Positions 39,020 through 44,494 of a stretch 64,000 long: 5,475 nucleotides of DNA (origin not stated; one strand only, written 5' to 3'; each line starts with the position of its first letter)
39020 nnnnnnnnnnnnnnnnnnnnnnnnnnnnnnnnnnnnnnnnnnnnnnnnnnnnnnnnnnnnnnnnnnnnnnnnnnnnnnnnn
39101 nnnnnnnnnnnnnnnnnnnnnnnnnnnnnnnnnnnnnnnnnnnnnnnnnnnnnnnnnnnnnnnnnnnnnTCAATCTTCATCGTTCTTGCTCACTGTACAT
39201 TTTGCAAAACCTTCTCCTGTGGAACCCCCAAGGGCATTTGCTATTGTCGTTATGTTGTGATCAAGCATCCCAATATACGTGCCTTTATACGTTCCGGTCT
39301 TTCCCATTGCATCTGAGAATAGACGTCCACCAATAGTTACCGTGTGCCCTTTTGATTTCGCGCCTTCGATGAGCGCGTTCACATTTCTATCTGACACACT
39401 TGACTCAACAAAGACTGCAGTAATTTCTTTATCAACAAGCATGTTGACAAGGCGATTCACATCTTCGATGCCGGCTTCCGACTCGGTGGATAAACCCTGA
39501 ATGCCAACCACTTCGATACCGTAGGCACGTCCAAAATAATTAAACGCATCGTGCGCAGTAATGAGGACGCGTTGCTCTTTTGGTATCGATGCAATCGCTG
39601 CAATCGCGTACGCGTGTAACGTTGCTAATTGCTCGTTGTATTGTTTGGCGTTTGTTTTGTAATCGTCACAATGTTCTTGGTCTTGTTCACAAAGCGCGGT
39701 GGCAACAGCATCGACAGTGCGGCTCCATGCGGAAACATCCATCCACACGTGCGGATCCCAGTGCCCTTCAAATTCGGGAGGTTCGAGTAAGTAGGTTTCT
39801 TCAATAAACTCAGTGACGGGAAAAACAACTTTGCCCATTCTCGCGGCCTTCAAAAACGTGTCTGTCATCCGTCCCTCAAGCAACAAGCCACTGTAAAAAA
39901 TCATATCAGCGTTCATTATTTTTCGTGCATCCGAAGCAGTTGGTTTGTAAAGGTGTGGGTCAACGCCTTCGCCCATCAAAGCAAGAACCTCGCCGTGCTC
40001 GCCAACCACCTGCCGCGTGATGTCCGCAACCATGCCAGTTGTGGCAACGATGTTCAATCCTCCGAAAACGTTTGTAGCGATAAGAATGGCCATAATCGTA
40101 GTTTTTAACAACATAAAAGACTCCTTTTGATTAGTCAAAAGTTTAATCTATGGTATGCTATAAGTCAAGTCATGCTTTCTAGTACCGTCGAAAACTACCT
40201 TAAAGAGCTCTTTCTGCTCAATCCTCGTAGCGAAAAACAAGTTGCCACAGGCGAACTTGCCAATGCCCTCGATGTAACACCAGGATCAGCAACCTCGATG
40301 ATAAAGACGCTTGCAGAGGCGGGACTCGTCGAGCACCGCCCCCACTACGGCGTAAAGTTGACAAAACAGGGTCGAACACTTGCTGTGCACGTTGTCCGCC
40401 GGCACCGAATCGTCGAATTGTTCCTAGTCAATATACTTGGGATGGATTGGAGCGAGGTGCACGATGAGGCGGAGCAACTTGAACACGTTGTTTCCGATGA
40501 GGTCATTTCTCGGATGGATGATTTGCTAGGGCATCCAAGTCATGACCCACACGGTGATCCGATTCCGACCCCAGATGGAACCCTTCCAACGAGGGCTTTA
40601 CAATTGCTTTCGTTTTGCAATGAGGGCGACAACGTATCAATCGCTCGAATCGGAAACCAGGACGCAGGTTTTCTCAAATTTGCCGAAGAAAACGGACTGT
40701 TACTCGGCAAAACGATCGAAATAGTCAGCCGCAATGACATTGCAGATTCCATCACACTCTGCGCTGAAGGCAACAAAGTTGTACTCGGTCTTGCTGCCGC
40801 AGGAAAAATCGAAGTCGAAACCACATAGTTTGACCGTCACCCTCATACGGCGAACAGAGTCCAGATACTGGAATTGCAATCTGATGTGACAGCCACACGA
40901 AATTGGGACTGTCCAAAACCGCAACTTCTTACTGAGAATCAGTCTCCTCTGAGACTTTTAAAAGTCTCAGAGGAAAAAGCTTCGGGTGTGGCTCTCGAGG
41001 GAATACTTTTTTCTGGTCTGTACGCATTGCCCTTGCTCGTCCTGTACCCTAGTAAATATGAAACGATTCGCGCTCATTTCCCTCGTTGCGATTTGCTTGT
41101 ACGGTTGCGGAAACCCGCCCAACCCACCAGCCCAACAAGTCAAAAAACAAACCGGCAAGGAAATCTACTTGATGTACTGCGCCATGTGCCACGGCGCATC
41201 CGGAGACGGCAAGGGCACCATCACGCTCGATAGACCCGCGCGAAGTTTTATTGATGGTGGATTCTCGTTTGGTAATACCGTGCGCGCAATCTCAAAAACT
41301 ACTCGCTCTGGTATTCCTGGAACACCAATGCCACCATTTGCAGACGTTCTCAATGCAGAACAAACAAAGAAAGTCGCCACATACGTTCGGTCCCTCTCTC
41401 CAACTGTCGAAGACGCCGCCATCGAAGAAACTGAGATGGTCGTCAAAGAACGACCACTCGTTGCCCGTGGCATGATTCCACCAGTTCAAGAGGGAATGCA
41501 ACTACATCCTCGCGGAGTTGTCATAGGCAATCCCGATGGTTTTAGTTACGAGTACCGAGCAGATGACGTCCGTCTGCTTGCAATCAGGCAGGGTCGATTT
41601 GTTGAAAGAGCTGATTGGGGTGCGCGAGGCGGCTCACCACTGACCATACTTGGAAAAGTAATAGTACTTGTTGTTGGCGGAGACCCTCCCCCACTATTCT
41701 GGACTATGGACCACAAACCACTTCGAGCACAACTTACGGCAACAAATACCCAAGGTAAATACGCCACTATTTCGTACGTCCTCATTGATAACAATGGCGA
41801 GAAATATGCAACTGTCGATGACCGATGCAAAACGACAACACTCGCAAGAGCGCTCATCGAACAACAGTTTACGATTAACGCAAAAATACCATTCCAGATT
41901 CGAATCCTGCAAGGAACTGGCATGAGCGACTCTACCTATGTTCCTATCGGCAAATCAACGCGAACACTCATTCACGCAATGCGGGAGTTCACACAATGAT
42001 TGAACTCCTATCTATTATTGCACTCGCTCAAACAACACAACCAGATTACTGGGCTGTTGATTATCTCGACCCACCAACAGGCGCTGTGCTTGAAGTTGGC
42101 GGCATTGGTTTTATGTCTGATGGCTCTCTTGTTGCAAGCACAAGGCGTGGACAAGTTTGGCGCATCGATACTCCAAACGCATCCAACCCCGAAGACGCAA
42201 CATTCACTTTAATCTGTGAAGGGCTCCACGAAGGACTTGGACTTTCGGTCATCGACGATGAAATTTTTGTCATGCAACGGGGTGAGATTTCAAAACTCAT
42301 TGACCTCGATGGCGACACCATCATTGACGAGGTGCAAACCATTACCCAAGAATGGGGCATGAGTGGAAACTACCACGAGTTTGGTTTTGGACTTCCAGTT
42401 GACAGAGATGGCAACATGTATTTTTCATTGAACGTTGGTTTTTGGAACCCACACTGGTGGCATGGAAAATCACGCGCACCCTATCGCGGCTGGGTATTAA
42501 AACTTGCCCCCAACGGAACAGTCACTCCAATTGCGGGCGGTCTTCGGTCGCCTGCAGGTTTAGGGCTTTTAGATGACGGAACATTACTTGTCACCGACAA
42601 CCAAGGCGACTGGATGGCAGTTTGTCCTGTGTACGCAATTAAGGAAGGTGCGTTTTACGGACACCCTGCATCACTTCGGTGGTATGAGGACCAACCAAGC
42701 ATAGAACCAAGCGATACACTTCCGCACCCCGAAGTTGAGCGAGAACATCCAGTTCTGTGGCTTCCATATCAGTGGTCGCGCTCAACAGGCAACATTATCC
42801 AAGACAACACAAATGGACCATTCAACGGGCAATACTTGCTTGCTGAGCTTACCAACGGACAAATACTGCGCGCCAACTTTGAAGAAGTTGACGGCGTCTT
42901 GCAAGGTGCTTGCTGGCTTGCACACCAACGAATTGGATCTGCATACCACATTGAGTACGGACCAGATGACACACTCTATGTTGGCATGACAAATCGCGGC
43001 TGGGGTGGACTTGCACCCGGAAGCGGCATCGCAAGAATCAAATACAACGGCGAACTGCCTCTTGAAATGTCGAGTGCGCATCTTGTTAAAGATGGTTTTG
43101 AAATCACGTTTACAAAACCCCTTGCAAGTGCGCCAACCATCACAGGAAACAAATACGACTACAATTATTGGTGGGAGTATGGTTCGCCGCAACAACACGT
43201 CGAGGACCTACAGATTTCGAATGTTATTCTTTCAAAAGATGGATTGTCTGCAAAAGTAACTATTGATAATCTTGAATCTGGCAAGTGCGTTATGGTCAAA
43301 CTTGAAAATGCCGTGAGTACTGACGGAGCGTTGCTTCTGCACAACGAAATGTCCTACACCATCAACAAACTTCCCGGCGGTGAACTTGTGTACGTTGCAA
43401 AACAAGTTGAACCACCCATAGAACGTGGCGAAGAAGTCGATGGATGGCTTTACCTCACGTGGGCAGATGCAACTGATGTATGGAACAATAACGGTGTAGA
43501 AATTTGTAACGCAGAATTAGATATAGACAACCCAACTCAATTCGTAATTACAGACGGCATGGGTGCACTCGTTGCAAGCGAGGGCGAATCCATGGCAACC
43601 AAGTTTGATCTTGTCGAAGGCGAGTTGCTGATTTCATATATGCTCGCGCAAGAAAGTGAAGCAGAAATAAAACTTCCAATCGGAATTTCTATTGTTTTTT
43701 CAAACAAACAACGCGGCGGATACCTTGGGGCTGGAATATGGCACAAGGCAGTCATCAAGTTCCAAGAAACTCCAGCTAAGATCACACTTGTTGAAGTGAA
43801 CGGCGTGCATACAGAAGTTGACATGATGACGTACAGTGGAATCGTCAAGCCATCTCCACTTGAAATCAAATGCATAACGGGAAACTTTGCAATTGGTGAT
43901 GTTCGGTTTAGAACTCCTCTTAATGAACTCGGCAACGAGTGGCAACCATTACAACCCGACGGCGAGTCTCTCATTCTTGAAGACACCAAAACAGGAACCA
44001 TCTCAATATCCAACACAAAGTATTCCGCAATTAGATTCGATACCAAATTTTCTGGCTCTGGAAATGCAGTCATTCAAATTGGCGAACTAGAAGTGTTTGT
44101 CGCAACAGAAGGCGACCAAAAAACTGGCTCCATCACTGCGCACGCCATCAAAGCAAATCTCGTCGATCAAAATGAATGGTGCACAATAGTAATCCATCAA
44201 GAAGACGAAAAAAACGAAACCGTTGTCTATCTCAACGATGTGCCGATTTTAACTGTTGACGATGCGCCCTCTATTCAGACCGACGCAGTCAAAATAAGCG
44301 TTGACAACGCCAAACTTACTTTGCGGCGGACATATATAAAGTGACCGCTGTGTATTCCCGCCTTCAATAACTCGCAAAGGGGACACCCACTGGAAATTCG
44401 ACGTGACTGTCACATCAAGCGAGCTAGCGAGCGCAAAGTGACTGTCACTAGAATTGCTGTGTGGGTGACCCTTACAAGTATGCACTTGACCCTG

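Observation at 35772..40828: Metal ABC importer in which both permeases are fused to DtxR-like repressor domains, next to a third, free-standing DtxR/MntR gene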

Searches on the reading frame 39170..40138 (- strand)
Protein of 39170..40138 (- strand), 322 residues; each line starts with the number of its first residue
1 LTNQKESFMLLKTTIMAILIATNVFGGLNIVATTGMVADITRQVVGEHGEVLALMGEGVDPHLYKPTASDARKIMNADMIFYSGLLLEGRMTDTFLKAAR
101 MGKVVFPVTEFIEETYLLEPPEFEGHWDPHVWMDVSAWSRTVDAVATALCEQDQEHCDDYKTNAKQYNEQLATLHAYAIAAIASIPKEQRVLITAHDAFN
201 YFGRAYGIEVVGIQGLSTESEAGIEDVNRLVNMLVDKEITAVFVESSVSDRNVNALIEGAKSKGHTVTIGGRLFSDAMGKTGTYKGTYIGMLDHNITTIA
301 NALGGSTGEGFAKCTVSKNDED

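Call 3: search_protein_families(library=pfam, proteins=[window:39170-40138:-], max_evalue=0.1)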
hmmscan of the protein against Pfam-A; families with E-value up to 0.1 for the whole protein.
window:39170-40138:- (322 aa): 3 families
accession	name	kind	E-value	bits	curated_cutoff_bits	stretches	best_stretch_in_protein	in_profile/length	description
PF01297.22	ZnuA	-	1.6e-76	257.7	29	1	30-302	1-263/263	Zinc-uptake complex component A periplasmic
PF14352.11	DUF4402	-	0.027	15.6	25.2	1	242-288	77-123/129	Domain of unknown function (DUF4402)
PF01663.27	Phosphodiest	-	0.055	13.5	23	1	97-236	99-200/342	Type I phosphodiesterase / nucleotide pyrophosphatase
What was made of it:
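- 39170..40114 (-): Substrate-binding protein, TroA-like (314 aa from the ATG at 40114; the mechanical ORF list starts it at a TTG at 40138). Pfam ZnuA, 257.7 bits (call 3).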

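Call 4: search_protein_families(library=ncbifam, proteins=[window:39170-40138:-], max_evalue=0.01)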
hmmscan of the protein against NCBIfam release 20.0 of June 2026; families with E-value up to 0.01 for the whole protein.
window:39170-40138:- (322 aa): 8 families
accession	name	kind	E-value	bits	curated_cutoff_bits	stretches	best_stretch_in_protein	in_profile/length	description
NF040870.1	AztC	equivalog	2.5e-66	224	350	1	30-303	1-277/277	zinc ABC transporter substrate-binding protein AztC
NF053703.1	Mn_SBP_EfaA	exception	7.6e-51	173.1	485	1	28-303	36-309/310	Mn/Fe ABC transporter substrate-binding lipoprotein EfaA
TIGR03772.1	anch_rpt_subst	equivalog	6.3e-47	160.3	350.45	2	124-304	313-486/486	anchored repeat ABC transporter, substrate-binding protein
NF040928.1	ABC_lipo_SloC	subfamily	3.7e-46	157.6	525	1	27-303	27-302/304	metal ABC transporter substrate-binding lipoprotein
NF047355.1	ABC_bind_Mn_Staph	exception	2.6e-45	155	500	1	28-302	33-307/309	manganese ABC transporter substrate-binding lipoprotein MntC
NF053842.1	MnTportMntCDein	equivalog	2.2e-43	148.5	400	1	28-301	6-280/281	manganese ABC transporter substrate-binding protein MntC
NF033605.1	Zn_bnd_ABC_AdcA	exception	1.2e-18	67.4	700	2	123-304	148-323/517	zinc ABC transporter substrate-binding lipoprotein AdcA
NF007091.2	PRK09545.1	equivalog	4.3e-15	55.7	268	1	124-263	146-283/318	zinc ABC transporter substrate-binding protein ZnuA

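Call 64: search_solved_structures(query=window:39170-40114:-, max_evalue=1e-20, show_alignments=2)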
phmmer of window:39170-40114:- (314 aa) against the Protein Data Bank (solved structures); distinct sequences matched with E-value up to 1e-20: 32.
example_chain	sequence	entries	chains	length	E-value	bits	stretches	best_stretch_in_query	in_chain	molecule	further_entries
1k0f_A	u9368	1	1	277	8.9e-72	245.1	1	22-295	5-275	Periplasmic zinc-binding protein troA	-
1toa_A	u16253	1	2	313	9.5e-72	245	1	22-295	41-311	PROTEIN (PERIPLASMIC BINDING PROTEIN TROA)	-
5kzj_A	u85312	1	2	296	8.6e-42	146.7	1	18-296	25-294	Periplasmic solute binding protein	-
5hx7_A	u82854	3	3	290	1.2e-41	146.1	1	17-295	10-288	Manganese-binding lipoprotein MntA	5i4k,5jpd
3mfq_A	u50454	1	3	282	1.8e-41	145.6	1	22-291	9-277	High-affinity zinc uptake system protein znuA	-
8svc_A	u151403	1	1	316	4e-39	137.9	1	16-295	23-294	Metal ABC transporter substrate-binding protein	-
4utp_A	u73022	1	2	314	1.3e-38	136.2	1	19-296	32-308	MANGANESE ABC TRANSPORTER SUBSTRATE-BINDING LIPOPROTEIN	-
1psz_A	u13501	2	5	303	2.2e-38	135.5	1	20-295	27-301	PROTEIN (SURFACE ANTIGEN PSAA) | MANGANESE ABC TRANSPORTER SUBSTRATE-BINDING LIPOPROTEIN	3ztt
3zk8_A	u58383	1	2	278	3e-38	135.1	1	20-295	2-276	MANGANESE ABC TRANSPORTER SUBSTRATE-BINDING LIPOPROTEIN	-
3zk7_A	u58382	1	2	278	3e-38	135.1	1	20-295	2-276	MANGANESE ABC TRANSPORTER SUBSTRATE-BINDING LIPOPROTEIN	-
5w56_A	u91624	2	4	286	4.3e-38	134.5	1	20-296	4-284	Periplasmic solute binding protein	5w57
4uto_A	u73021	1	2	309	1e-37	133.3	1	19-295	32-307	MANGANESE ABC TRANSPORTER SUBSTRATE-BINDING LIPOPROTEIN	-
3zk9_A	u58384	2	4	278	1.5e-37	132.8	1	20-295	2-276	MANGANESE ABC TRANSPORTER SUBSTRATE-BINDING LIPOPROTEIN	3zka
3hh8_A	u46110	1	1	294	5.5e-35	124.3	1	19-295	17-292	Metal ABC transporter substrate-binding lipoprotein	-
8yj8_A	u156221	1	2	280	2.4e-34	122.2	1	20-295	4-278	Iron ABC transporter substrate-binding lipoprotein MtsA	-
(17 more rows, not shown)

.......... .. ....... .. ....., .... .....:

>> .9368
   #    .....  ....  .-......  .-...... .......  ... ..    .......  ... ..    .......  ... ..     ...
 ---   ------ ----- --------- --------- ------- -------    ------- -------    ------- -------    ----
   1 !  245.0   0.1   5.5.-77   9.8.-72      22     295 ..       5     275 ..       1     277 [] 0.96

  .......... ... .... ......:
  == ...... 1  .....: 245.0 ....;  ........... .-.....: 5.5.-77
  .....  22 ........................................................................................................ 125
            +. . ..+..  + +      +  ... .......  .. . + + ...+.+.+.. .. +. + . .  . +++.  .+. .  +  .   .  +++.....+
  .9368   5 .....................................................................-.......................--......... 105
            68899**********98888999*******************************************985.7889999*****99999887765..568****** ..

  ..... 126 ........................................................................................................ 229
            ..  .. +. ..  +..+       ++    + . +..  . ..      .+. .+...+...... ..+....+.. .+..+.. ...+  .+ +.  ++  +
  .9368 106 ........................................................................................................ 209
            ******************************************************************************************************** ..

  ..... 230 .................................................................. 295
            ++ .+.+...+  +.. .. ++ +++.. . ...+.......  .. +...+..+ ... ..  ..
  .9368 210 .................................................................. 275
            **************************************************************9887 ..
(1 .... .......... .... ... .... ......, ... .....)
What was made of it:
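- The binding protein scores 245 bits to T. pallidum TroA, with all four ligands identical (call 64).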

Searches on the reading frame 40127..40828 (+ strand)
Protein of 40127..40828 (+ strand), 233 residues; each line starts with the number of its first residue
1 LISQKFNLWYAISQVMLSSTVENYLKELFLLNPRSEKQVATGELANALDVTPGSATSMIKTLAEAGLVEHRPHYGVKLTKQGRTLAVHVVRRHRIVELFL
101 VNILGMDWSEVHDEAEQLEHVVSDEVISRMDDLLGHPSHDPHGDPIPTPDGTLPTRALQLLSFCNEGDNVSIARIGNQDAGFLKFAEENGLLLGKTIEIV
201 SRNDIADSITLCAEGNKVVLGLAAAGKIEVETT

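Call 3: search_protein_families(library=pfam, proteins=[window:40127-40828:+], max_evalue=0.1)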
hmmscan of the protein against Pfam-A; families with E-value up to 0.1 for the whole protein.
window:40127-40828:+ (233 aa): 13 families
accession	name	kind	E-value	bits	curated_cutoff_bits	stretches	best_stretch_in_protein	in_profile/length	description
PF02742.21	Fe_dep_repr_C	-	6.8e-33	112.9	27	1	79-148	1-70/70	Iron dependent repressor, metal binding and dimerisation domain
PF01325.25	Fe_dep_repress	-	1.3e-12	48.1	26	1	16-76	1-60/60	Iron dependent repressor, N-terminal DNA binding domain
PF04023.20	FeoA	-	8.1e-11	42.3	23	1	161-231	3-73/74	FeoA domain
PF12802.13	MarR_2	-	1.8e-05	25.2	27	1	37-73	20-55/61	MarR family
PF01047.28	MarR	-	5.8e-05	23.3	24.6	1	41-73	20-52/59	MarR family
PF09339.16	HTH_IclR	-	0.00047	20.3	22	1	42-71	22-51/52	IclR helix-turn-helix domain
PF12840.13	HTH_20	-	0.0005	20.4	27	1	30-71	13-51/51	Helix-turn-helix domain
PF03444.21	HrcA_DNA-bdg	-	0.0017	18.4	21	1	16-72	1-57/79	Winged helix-turn-helix transcription repressor, HrcA DNA-binding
PF13545.12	HTH_Crp_2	-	0.0031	17.9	27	1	42-73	26-57/70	Crp-like helix-turn-helix domain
PF25213.1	HVO_A0261_N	-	0.01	16.1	35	1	36-90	22-75/86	HVO_A0261 N-terminal domain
PF13412.12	HTH_24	-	0.015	15.3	21.9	1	43-69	22-48/48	Winged helix-turn-helix DNA-binding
PF02082.26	Rrf2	-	0.051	14.2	30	1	20-87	4-74/132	Iron-dependent Transcriptional regulator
PF05848.17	CtsR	-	0.06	13.7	23.1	0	17-61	2-46/72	CtsR N-terminal HTH domain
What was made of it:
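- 40172..40828 (+): Free-standing TroR-like DtxR-family regulator with a C-terminal FeoA/SH3-like domain (218 aa from the ATG at 40172). Pfam Fe_dep_repress 48.1, Fe_dep_repr_C 112.9 and FeoA 42.3 bits (call 3).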

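Call 4: search_protein_families(library=ncbifam, proteins=[window:40127-40828:+], max_evalue=0.01)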
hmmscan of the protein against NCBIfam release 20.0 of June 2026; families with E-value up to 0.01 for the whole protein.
window:40127-40828:+ (233 aa): 5 families
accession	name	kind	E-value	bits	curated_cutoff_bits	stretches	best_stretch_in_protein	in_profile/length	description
NF047407.1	TransRegMntRTherm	equivalog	1.7e-56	191.4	350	1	13-231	2-224/227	manganese-dependent transcriptional regulator MntR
NF053665.1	TransRegDtxRActin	equivalog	6.4e-25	88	290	1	20-150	7-136/233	iron-dependent transcriptional repressor DtxR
NF008273.0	PRK11050.1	equivalog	2.9e-20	72.5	153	1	38-134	54-149/156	manganese-binding transcriptional regulator MntR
NF003025.0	PRK03902.1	equivalog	5.4e-17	62.1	138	1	16-135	1-118/142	transcriptional regulator MntR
NF052438.1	TransRegRv0880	equivalog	0.00075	19.3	220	1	36-74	46-84/143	Rv0880 family HTH-type transcriptional regulator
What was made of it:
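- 40172..40828 (+): NCBIfam Thermus-type MntR scores 191 bits, below its cut-off of 350 (call 4).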

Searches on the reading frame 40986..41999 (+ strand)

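Call 42: search_protein_families(library=pfam, proteins=[window:40986-41999:+], max_evalue=0.001)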
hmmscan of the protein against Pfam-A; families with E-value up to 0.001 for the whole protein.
window:40986-41999:+ (337 aa): 2 families
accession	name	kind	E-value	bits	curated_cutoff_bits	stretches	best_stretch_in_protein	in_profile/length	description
PF13442.11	Cytochrome_CBB3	-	4e-10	40.3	27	1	55-134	4-68/68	Cytochrome C oxidase, cbb3-type, subunit III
PF00034.26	Cytochrom_C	-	1.8e-09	39.2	21.3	1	56-138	3-90/90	Cytochrome c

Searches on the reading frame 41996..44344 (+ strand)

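Call 42: search_protein_families(library=pfam, proteins=[window:41996-44344:+], max_evalue=0.001)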
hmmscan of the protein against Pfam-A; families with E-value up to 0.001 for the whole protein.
window:41996-44344:+ (782 aa): 2 families
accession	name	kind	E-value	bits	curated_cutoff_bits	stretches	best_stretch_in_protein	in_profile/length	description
PF07995.17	GSDH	-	3.7e-05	23.6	25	1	111-332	97-324/332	Glucose / Sorbosone dehydrogenase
PF23500.1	DUF7133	-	0.00084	19.2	27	0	70-204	76-208/385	Domain of unknown function (DUF7133)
